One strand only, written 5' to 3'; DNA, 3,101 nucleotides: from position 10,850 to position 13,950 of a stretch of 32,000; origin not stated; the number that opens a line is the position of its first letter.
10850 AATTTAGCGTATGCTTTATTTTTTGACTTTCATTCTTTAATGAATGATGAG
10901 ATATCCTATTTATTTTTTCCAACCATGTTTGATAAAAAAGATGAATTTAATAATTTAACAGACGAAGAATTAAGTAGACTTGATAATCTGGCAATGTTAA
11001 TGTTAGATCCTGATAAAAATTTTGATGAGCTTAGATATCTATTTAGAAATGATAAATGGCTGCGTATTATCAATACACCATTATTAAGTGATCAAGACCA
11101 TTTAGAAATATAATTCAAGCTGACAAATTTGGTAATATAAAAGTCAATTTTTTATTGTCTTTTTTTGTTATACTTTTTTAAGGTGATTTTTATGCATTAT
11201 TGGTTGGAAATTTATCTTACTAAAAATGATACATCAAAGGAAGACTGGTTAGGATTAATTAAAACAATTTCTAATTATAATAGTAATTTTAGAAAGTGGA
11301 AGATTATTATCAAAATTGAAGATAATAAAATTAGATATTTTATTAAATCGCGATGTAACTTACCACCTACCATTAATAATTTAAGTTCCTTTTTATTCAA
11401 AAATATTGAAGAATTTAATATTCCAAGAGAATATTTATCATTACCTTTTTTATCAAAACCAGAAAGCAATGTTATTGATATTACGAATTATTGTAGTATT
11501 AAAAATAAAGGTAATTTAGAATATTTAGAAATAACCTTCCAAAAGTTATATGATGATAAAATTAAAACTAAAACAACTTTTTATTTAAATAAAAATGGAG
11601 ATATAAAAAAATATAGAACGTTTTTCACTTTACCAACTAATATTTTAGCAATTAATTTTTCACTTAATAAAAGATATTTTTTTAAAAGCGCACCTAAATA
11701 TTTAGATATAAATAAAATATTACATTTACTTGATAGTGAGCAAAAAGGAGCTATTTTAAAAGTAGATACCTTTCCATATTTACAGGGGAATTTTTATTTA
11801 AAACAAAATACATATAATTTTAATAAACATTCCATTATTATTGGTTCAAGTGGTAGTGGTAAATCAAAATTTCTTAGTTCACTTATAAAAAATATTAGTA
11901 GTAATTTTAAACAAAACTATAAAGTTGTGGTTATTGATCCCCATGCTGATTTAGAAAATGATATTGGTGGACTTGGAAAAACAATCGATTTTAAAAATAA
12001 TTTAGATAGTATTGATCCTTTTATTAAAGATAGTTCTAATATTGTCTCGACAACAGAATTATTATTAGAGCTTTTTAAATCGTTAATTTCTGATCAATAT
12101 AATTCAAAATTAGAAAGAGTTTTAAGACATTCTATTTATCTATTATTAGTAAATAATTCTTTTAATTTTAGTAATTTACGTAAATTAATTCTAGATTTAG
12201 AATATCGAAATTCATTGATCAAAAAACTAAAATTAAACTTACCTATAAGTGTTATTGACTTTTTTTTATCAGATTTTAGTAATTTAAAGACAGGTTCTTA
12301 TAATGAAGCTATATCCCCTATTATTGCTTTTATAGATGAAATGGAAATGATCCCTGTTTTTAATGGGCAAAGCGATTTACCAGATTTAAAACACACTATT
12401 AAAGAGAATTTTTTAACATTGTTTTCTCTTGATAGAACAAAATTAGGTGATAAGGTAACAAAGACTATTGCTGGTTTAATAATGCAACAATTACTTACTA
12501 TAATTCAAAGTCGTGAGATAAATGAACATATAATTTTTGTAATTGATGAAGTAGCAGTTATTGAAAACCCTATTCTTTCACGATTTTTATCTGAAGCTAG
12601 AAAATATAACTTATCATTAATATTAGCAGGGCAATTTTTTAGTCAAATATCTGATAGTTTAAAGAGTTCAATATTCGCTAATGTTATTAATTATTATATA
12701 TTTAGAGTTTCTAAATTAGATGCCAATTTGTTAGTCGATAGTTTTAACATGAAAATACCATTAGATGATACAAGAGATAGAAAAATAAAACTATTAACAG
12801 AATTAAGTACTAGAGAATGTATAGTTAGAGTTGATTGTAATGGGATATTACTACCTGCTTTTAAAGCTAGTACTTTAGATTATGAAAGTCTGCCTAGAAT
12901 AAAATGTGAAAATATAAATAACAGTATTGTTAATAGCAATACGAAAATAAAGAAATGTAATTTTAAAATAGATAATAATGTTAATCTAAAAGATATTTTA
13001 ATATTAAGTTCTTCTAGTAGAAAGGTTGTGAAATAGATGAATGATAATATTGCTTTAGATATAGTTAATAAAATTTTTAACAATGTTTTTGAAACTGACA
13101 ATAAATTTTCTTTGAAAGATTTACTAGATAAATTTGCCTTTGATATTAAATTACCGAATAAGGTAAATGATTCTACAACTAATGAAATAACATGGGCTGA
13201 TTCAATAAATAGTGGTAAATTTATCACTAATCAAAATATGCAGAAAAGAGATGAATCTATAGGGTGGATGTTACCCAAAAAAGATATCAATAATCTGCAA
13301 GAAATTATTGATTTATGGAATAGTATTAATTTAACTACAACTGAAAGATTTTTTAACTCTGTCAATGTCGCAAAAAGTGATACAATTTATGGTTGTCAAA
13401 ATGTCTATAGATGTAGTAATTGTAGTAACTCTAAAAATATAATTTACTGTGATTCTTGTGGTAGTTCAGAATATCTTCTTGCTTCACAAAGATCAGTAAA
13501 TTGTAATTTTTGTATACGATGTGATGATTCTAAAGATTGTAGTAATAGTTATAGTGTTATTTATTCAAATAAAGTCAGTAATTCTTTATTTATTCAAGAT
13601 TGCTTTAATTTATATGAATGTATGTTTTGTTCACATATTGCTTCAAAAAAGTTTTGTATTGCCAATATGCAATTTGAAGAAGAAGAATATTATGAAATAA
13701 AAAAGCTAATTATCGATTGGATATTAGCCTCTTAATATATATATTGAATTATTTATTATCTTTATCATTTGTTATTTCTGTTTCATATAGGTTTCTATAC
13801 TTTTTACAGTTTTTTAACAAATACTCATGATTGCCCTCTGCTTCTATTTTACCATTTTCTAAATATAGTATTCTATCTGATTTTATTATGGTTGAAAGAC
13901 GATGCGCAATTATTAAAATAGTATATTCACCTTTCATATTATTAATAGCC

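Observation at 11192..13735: HerA/FtsK-type NTPase translationally abutted to a Cys-repeat protein: uncharacterised two-gene module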

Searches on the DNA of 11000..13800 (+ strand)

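Call 11: search_dna_similar(query=window:11000-13800:+, collection=plasmids, mode=near)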
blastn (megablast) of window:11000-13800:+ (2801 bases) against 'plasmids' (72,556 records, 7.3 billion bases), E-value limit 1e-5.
No match.

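Call 12: search_dna_similar(query=window:11000-13800:+, collection=phages, mode=near)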
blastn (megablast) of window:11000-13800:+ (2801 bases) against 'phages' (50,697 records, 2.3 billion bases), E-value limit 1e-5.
No match.
